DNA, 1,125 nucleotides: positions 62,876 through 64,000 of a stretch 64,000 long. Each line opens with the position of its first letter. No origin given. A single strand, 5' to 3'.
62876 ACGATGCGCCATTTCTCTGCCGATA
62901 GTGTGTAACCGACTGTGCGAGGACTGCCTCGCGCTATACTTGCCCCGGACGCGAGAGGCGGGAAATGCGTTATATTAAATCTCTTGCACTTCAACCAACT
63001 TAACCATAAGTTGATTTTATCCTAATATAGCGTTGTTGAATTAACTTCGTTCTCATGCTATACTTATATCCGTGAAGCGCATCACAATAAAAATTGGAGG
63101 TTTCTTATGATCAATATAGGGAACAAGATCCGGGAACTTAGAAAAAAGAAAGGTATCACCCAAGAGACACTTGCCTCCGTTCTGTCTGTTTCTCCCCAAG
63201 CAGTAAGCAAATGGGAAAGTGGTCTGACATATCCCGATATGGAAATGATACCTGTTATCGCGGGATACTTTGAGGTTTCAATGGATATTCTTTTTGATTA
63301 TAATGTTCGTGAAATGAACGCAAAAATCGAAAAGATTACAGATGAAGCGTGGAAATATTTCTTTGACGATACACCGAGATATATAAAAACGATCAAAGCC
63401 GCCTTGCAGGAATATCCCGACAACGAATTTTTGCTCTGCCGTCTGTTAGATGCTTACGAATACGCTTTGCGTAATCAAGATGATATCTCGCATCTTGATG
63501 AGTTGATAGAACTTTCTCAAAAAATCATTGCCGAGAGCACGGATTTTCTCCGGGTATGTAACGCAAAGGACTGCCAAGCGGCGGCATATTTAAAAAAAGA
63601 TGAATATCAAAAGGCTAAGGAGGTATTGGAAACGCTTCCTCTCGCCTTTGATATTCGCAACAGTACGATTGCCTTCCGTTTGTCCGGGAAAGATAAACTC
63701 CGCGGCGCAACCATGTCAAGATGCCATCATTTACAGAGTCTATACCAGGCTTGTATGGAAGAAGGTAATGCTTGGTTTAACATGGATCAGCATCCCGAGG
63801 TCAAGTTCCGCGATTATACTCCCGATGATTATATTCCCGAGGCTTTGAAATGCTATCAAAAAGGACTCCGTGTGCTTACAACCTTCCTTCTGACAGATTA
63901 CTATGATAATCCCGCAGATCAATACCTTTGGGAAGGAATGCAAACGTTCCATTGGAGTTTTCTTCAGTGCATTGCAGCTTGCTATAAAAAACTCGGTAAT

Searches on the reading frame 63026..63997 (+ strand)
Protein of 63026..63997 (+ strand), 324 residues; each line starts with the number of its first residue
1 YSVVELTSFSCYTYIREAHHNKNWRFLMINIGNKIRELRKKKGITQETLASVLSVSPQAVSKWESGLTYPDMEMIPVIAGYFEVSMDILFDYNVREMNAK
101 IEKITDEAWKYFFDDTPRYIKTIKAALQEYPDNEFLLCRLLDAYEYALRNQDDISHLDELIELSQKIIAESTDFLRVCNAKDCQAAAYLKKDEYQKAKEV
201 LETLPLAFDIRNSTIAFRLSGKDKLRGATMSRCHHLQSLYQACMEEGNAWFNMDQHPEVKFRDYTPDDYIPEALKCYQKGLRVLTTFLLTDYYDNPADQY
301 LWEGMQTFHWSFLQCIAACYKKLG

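Call 50: search_protein_families(library=pfam, proteins=[window:63026-63997:+], max_evalue=0.01)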
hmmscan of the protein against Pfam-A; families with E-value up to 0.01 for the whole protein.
window:63026-63997:+ (324 aa): 4 families
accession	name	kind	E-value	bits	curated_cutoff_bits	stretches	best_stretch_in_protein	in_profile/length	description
PF01381.28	HTH_3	-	1.5e-14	54.2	23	1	35-89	1-55/55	Helix-turn-helix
PF12844.13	HTH_19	-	5.7e-08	33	30.2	1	32-87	1-56/64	Helix-turn-helix domain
PF13560.12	HTH_31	-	2e-07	31.6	27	1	32-82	3-54/64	Helix-turn-helix domain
PF13443.12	HTH_26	-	0.001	19.7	22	1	34-92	1-60/63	Cro/C1-type HTH DNA-binding domain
